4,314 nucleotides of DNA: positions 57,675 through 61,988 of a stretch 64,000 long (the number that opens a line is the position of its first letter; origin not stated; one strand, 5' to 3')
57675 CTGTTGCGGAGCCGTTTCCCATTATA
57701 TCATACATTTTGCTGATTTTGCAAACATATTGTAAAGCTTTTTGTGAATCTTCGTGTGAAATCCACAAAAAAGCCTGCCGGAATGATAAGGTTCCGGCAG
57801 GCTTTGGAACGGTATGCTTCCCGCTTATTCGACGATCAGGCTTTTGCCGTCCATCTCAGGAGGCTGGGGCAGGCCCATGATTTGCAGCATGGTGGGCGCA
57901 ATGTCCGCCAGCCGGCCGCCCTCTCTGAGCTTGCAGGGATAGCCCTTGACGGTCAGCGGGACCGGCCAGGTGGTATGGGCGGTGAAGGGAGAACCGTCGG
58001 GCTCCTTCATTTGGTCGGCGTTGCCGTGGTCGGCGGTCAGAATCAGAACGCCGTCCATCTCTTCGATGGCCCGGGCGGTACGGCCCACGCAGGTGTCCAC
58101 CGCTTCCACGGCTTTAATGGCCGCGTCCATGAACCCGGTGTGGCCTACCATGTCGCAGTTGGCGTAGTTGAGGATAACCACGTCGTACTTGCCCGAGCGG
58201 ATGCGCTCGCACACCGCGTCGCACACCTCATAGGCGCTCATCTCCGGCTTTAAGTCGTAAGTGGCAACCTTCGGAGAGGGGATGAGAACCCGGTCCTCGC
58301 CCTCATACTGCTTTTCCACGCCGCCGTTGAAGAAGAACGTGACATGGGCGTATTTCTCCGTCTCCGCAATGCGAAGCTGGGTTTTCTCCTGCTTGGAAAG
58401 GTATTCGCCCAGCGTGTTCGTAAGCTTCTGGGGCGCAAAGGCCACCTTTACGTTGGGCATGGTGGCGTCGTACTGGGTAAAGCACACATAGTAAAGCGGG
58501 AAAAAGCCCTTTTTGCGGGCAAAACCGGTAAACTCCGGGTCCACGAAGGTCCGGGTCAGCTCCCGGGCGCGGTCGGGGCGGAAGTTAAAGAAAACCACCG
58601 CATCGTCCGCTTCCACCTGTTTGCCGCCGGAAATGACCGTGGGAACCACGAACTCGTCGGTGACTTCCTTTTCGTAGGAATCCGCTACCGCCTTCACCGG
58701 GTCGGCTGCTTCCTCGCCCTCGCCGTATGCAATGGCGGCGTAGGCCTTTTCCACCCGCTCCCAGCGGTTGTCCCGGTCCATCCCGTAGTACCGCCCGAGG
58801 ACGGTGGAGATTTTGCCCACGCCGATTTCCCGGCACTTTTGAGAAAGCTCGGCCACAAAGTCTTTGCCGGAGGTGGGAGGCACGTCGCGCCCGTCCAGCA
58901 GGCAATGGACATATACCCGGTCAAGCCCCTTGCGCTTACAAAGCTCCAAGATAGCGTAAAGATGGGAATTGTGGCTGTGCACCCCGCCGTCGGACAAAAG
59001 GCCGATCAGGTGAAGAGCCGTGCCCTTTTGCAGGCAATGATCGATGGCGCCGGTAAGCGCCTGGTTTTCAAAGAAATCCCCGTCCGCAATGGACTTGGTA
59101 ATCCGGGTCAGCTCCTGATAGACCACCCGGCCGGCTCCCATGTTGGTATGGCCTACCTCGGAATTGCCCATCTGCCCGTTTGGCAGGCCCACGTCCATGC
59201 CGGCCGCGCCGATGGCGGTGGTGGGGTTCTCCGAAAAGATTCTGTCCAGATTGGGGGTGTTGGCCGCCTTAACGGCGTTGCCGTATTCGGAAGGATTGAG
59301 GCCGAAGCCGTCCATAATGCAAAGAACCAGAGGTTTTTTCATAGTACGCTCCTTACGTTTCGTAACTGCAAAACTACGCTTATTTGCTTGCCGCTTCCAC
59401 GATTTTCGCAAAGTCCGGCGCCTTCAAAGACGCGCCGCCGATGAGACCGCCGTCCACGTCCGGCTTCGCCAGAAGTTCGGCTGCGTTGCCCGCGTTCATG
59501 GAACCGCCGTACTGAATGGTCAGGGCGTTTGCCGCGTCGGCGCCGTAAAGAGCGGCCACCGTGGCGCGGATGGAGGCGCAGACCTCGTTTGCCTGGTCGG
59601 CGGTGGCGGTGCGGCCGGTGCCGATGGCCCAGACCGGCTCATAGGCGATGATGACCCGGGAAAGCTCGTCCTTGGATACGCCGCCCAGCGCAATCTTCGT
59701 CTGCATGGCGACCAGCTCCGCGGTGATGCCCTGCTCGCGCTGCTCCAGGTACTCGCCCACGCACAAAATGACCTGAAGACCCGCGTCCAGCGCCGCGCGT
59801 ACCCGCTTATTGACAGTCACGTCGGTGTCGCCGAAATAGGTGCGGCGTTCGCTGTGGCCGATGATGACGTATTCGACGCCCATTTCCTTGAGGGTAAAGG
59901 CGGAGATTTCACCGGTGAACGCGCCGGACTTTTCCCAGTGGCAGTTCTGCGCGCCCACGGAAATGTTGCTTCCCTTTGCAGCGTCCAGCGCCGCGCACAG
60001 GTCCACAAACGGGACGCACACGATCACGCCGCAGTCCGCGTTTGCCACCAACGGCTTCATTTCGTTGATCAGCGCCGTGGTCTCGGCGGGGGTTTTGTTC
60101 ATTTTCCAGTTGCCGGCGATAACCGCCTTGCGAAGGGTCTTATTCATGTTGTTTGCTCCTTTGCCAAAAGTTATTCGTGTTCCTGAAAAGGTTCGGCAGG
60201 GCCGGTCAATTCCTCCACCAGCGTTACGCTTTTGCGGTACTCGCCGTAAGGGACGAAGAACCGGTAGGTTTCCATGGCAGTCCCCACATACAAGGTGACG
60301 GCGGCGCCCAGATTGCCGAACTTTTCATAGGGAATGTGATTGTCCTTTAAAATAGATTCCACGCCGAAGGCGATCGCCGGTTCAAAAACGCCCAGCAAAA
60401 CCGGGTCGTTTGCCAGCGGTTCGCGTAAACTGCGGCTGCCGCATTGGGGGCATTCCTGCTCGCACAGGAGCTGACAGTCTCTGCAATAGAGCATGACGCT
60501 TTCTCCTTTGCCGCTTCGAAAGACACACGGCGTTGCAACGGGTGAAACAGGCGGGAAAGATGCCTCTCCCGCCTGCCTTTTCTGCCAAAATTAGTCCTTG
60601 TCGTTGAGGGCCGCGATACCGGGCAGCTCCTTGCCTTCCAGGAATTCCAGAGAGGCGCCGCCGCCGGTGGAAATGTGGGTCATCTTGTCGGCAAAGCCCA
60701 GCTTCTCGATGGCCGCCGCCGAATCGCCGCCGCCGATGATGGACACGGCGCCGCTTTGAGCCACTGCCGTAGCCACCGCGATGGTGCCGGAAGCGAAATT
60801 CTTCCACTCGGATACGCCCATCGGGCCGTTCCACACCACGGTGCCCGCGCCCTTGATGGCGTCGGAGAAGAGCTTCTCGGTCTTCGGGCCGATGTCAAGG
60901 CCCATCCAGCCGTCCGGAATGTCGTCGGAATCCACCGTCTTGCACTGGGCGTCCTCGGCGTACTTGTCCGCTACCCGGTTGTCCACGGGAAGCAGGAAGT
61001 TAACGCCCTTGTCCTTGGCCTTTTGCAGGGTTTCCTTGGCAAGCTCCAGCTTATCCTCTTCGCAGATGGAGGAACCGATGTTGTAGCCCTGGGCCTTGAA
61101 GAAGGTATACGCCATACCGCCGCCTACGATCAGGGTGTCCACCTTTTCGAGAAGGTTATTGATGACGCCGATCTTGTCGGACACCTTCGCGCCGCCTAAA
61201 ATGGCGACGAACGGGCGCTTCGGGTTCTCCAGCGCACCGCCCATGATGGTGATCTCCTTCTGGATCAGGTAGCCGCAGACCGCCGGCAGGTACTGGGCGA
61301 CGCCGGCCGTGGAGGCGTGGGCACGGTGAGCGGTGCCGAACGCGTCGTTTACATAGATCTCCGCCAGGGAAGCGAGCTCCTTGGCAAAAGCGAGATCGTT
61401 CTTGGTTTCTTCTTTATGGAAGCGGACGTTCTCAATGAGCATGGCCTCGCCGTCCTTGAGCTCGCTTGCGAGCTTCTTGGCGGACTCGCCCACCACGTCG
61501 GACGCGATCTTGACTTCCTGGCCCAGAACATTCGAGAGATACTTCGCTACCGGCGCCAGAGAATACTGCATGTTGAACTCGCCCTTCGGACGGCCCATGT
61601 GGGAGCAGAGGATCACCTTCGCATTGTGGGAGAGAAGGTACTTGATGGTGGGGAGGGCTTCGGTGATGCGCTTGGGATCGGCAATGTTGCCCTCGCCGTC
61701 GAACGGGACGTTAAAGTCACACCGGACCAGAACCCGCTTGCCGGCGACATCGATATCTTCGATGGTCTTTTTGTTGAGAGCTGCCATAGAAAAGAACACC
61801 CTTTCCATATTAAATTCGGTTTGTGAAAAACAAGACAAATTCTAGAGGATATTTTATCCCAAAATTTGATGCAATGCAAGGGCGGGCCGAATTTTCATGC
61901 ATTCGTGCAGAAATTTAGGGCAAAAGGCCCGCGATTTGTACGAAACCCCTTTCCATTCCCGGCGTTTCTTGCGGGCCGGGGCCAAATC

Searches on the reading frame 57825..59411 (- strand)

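Call 89: search_protein_families(library=pfam, proteins=[window:57825-59411:-], max_evalue=0.00001)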
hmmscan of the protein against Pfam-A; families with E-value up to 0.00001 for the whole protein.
window:57825-59411:- (528 aa): 2 families
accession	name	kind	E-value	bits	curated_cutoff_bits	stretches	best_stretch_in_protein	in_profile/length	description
PF06415.18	iPGM_N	-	5e-86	288.1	27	1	104-316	1-217/217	BPG-independent PGAM N-terminus (iPGM_N)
PF01676.23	Metalloenzyme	-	2.5e-84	283.2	24.3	1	26-515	1-251/252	Metalloenzyme superfamily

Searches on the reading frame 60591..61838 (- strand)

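Call 89: search_protein_families(library=pfam, proteins=[window:60591-61838:-], max_evalue=0.00001)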
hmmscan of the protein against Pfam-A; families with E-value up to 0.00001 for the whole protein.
window:60591-61838:- (415 aa): 1 family
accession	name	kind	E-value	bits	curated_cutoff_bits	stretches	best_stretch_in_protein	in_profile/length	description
PF00162.24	PGK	-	3.5e-169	563.2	27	1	26-403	1-379/379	Phosphoglycerate kinase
